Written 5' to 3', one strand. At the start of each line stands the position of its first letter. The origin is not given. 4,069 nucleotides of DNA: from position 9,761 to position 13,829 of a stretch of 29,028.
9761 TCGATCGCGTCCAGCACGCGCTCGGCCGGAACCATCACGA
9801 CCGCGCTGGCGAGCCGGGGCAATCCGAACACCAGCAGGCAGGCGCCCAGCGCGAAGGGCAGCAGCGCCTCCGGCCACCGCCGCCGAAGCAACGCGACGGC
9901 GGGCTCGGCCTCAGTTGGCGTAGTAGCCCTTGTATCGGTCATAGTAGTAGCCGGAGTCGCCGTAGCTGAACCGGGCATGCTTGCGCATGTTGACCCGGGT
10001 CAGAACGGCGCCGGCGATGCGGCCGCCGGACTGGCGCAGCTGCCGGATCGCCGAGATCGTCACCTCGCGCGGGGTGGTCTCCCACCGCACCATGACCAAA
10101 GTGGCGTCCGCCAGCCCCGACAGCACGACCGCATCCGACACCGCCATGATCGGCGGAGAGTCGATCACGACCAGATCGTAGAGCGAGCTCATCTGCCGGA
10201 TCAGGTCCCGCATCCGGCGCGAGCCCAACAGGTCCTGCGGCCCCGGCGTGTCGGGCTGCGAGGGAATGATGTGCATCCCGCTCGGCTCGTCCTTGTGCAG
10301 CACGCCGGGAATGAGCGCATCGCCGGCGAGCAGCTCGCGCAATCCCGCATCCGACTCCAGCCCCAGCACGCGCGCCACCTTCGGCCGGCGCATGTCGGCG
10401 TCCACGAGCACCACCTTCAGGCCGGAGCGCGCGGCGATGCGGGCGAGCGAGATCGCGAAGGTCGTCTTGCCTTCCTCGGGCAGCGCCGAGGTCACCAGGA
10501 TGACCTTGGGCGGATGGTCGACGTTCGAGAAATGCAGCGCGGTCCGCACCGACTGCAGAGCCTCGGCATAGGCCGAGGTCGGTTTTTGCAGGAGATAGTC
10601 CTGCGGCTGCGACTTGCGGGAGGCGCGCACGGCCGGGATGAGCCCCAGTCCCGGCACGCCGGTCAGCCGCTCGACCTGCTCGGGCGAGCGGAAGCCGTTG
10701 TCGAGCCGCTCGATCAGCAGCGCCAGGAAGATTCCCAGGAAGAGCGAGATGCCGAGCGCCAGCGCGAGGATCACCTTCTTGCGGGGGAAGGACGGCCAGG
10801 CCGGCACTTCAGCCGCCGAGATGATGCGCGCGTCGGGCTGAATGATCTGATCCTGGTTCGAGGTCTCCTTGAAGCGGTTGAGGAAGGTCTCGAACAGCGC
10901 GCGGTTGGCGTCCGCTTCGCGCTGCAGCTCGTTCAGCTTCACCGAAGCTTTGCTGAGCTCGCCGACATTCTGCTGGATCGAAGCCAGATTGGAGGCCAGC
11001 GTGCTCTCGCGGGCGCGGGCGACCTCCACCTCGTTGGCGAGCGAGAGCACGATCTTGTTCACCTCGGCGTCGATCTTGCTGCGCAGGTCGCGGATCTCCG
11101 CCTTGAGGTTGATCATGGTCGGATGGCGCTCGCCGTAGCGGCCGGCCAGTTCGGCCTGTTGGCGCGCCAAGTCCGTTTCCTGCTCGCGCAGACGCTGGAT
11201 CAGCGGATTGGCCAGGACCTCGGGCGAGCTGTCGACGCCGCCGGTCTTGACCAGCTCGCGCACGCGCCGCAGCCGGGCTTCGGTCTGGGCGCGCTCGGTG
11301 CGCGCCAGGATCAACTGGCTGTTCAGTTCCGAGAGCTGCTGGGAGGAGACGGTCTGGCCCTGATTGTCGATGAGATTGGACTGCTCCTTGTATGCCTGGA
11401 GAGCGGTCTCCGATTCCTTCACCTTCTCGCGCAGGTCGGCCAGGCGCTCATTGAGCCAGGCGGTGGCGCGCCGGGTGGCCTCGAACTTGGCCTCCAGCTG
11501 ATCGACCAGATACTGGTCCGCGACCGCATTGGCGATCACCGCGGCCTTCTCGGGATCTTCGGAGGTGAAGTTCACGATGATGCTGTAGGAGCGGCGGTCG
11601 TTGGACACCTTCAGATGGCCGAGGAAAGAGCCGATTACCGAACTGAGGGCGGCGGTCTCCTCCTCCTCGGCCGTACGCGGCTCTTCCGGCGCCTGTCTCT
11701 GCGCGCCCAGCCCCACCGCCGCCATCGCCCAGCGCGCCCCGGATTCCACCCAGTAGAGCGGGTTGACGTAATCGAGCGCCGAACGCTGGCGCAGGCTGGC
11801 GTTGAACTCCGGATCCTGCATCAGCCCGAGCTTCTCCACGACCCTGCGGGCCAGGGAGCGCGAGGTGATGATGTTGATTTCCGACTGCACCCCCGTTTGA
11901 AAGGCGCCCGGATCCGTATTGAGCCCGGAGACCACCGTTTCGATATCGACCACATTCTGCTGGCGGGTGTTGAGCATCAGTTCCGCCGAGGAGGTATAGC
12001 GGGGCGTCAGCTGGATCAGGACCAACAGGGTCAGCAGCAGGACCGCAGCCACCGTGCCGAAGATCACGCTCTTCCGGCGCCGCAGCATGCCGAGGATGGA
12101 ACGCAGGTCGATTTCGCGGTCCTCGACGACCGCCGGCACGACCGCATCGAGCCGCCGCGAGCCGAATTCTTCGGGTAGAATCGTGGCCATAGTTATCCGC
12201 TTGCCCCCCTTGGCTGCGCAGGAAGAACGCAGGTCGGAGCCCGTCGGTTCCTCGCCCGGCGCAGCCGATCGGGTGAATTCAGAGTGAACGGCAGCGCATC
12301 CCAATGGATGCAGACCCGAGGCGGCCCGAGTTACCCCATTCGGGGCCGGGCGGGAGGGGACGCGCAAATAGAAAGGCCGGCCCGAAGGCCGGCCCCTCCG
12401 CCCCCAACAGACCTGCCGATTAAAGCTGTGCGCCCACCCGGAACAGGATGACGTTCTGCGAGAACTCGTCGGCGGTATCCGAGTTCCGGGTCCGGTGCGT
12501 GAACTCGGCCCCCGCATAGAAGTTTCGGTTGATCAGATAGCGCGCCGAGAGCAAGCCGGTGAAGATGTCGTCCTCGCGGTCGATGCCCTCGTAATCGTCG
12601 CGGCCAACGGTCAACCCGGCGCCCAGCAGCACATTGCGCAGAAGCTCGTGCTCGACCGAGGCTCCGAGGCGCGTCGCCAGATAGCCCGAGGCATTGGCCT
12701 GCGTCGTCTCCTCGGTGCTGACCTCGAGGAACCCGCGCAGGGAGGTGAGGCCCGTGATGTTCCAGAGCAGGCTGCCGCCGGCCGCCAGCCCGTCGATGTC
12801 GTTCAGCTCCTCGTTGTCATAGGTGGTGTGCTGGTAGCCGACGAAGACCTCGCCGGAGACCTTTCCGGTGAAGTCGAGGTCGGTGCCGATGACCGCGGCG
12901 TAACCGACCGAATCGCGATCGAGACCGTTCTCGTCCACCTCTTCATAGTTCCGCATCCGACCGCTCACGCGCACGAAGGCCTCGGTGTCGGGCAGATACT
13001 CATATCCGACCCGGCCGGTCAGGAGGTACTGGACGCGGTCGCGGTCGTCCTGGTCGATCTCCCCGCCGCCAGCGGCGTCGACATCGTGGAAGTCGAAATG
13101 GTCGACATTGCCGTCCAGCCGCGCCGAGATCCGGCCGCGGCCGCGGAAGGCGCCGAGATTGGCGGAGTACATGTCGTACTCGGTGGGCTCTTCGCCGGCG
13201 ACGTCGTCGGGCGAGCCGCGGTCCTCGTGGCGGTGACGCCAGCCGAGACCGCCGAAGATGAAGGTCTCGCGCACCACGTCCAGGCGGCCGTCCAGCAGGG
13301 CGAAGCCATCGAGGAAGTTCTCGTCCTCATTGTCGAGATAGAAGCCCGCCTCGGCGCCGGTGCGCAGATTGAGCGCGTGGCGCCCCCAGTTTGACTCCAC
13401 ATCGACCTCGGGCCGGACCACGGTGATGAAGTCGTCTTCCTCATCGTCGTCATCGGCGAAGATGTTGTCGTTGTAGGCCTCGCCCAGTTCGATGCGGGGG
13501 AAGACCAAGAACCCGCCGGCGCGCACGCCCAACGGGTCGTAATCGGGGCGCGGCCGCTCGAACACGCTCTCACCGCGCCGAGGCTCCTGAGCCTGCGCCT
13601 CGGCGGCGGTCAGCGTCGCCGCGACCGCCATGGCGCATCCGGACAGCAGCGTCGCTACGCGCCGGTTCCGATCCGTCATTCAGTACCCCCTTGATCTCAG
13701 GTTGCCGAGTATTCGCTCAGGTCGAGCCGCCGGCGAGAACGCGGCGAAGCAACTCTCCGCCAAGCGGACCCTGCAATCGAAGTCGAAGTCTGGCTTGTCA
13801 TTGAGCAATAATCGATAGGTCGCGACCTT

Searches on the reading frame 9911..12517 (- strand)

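Call 18: search_protein_families(library=pfam, proteins=[window:9911-12517:-], max_evalue=0.001)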
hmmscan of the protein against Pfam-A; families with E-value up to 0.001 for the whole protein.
window:9911-12517:- (868 aa): 5 families
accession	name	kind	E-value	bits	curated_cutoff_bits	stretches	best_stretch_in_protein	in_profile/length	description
PF02706.20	Wzz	-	1.7e-12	47.9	25.5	1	135-230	2-91/91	Chain length determinant protein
PF13614.12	AAA_31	-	8.6e-12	45.8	27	1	682-813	13-150/177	AAA domain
PF13807.11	GNVR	-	1.3e-09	38.3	27.7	1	530-601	8-79/82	G-rich domain on putative tyrosine kinase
PF01656.29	CbiA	-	3.1e-08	34.1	25.4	1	681-848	9-89/125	CobQ/CobB/MinD/ParA nucleotide binding domain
PF10609.15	ParA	-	3.7e-06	27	27.1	1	671-825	4-154/246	NUBPL iron-transfer P-loop NTPase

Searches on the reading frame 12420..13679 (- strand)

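Call 18: search_protein_families(library=pfam, proteins=[window:12420-13679:-], max_evalue=0.001)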
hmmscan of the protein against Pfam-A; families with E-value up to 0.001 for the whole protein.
window:12420-13679:- (419 aa): 1 family
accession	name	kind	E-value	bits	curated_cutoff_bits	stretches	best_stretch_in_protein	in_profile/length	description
PF10082.15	BBP2_2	-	1.6e-106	356.8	23.7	1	44-418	1-377/378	Putative beta-barrel porin 2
